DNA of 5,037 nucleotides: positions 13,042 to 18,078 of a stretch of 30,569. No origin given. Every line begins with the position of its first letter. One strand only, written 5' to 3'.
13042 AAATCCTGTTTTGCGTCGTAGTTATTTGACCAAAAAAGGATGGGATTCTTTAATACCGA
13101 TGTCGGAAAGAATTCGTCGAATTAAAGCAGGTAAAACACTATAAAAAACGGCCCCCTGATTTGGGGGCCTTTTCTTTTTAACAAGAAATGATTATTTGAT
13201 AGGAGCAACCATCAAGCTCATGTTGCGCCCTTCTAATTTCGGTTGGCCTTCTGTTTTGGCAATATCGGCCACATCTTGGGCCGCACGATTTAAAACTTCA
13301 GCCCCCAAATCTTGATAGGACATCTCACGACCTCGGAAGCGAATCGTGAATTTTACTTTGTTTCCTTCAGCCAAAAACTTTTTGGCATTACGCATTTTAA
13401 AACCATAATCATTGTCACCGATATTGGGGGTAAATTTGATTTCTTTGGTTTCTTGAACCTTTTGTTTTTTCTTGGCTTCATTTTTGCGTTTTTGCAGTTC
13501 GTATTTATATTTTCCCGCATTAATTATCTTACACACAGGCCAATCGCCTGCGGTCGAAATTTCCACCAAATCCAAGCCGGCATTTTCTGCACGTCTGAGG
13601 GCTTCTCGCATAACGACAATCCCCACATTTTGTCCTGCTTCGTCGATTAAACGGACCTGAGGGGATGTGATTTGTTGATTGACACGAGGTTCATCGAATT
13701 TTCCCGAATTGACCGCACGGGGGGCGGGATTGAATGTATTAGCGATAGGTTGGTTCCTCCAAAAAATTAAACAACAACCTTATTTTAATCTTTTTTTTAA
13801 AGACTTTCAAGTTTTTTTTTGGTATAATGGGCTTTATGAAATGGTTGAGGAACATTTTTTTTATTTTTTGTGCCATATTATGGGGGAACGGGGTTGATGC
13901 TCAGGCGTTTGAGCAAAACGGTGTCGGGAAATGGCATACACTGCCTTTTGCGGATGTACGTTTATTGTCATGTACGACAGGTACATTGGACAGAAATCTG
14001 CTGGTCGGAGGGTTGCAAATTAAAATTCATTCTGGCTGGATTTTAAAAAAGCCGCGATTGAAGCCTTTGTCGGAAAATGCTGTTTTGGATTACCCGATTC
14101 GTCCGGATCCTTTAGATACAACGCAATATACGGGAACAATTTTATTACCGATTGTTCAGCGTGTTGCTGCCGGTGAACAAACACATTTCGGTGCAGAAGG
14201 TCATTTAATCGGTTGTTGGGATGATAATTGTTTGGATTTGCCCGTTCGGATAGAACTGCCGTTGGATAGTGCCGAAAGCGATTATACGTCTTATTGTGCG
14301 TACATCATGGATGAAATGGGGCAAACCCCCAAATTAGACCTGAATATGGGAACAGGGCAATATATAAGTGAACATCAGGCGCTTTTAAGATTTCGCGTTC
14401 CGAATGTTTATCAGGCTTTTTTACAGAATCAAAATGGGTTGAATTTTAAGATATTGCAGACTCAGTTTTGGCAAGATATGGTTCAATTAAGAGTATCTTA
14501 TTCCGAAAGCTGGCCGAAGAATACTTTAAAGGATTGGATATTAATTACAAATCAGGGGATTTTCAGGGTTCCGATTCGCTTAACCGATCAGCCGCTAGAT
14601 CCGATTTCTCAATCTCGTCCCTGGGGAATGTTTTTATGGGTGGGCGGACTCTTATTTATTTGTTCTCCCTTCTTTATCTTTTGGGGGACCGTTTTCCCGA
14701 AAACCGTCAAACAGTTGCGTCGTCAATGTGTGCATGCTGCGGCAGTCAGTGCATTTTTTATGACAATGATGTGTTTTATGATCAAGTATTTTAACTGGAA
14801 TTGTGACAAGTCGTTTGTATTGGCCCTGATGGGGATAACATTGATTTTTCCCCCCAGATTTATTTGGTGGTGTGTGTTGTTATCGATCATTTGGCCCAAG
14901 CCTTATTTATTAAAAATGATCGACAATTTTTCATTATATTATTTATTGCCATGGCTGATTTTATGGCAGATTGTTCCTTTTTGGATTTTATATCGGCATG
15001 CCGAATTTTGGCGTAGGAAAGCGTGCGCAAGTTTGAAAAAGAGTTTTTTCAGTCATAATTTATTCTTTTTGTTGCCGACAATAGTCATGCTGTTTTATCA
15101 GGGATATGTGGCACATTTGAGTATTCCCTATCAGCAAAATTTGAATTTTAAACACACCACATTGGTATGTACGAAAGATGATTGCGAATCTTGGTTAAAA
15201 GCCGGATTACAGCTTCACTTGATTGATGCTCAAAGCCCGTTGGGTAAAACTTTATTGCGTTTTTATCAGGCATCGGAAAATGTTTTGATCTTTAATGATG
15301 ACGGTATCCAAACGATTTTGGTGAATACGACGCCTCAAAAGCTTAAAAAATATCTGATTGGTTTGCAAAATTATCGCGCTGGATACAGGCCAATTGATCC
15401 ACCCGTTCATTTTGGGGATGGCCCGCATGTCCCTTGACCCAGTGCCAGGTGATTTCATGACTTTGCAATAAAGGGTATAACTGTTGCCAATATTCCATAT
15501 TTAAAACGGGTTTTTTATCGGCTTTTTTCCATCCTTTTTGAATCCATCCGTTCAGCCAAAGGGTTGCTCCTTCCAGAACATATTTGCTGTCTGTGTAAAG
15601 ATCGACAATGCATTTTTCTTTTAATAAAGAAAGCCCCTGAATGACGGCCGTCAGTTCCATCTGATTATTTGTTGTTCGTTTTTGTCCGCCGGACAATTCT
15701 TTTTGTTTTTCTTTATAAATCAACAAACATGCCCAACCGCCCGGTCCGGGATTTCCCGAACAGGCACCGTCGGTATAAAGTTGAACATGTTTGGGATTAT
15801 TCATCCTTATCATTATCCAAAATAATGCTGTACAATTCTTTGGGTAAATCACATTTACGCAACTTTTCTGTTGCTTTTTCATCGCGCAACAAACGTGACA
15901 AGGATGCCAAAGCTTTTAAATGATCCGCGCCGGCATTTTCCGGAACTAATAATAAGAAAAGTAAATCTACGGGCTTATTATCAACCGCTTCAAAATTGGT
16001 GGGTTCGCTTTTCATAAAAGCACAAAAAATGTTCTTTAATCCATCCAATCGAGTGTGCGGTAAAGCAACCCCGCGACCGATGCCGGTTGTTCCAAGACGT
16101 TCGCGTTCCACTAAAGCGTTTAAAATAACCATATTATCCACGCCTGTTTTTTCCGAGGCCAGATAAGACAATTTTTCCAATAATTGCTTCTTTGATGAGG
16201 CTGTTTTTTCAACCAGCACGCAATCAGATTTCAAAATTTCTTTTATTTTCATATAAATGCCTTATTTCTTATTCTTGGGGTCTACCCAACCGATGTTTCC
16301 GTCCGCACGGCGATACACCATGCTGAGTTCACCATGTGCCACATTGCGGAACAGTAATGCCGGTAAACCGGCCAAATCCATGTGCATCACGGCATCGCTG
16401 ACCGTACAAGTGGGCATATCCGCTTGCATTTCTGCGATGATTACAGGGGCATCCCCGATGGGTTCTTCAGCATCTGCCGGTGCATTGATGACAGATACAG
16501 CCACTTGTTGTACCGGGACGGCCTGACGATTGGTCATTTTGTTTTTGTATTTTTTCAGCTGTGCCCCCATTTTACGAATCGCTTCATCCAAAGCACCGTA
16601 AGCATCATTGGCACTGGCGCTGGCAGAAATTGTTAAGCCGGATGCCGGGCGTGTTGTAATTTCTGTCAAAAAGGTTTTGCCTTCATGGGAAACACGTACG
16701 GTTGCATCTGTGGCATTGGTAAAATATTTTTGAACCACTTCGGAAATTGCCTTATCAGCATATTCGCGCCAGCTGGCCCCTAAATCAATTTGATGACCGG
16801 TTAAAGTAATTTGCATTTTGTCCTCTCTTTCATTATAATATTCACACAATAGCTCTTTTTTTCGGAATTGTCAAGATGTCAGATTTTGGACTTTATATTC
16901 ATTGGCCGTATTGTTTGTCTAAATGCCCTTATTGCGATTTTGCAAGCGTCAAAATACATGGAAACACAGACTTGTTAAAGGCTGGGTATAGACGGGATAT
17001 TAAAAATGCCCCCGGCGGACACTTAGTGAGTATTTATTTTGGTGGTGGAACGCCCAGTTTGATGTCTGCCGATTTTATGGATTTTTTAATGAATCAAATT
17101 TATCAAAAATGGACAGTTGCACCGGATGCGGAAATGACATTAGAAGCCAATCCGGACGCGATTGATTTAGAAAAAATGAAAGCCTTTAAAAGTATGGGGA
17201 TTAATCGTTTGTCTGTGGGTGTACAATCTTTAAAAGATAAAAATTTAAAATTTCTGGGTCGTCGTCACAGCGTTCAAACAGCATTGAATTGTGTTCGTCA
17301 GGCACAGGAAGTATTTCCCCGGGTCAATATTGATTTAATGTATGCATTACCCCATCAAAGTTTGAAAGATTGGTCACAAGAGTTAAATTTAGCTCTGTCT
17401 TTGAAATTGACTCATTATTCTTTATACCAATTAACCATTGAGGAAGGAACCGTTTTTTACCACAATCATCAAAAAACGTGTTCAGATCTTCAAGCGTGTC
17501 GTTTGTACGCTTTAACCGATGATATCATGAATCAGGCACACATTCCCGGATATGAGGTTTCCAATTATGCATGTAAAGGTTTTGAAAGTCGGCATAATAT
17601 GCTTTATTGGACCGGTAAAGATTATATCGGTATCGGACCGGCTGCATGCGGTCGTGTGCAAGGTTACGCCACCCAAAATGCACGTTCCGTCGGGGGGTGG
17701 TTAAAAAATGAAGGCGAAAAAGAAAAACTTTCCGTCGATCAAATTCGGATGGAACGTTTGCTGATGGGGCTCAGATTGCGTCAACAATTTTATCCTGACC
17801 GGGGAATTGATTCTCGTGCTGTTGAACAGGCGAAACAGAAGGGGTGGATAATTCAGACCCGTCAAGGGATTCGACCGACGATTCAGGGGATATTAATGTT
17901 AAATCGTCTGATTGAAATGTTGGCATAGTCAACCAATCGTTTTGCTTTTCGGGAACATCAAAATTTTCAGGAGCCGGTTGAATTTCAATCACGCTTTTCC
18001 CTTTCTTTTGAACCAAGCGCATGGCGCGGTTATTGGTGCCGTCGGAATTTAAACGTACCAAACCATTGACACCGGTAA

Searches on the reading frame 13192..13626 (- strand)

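Call 56: search_protein_families(library=pfam, proteins=[window:13192-13626:-], max_evalue=0.001)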
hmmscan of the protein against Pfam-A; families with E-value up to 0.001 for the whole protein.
window:13192-13626:- (144 aa): 2 families
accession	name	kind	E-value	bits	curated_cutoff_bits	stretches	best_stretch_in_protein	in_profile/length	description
PF00707.27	IF3_C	-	1.4e-35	121.5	34.8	1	59-142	2-85/86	Translation initiation factor IF-3, C-terminal domain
PF05198.21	IF3_N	-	1.7e-17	63.8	26.9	1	1-51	20-70/70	Translation initiation factor IF-3, N-terminal domain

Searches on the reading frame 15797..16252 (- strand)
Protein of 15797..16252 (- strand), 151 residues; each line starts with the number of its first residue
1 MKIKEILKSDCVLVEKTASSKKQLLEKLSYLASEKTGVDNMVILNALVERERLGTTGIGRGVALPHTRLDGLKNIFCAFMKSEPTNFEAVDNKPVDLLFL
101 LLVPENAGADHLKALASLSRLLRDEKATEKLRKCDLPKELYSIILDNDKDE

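Call 56: search_protein_families(library=pfam, proteins=[window:15797-16252:-], max_evalue=0.001)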
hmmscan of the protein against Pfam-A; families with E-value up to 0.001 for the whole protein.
window:15797-16252:- (151 aa): 1 family
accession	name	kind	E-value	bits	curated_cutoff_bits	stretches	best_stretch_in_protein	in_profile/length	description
PF00359.27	PTS_EIIA_2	-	7.7e-33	113.9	27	1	5-145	1-142/144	Phosphoenolpyruvate-dependent sugar phosphotransferase system, EIIA 2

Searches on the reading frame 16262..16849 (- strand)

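Call 56: search_protein_families(library=pfam, proteins=[window:16262-16849:-], max_evalue=0.001)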
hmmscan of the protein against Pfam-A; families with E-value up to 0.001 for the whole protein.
window:16262-16849:- (195 aa): 2 families
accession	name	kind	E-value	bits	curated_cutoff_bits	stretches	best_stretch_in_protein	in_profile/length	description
PF02482.25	Ribosomal_S30AE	-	5.6e-19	69.1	23.7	1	14-105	1-87/88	Sigma 54 modulation protein / S30EA ribosomal protein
PF16321.10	Ribosom_S30AE_C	-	8.2e-17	61.1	25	1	134-187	3-56/57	Sigma 54 modulation/S30EA ribosomal protein C terminus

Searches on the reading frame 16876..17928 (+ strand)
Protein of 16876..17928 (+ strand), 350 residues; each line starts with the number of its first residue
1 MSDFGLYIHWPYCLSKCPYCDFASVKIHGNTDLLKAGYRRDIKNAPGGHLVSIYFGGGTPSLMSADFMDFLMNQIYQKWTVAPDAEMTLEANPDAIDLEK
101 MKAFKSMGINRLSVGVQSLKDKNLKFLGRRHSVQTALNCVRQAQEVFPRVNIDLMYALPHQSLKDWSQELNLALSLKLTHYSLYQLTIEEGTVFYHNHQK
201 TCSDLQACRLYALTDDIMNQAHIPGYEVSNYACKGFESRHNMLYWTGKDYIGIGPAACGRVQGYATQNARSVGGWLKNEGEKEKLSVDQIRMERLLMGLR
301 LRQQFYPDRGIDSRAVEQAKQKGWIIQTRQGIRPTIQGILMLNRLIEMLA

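Call 56: search_protein_families(library=pfam, proteins=[window:16876-17928:+], max_evalue=0.001)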
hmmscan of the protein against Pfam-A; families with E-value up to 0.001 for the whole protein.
window:16876-17928:+ (350 aa): 1 family
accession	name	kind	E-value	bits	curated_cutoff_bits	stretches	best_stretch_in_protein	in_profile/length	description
PF04055.27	Radical_SAM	-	8.1e-22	78.6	29.5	1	7-171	1-164/166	Radical SAM superfamily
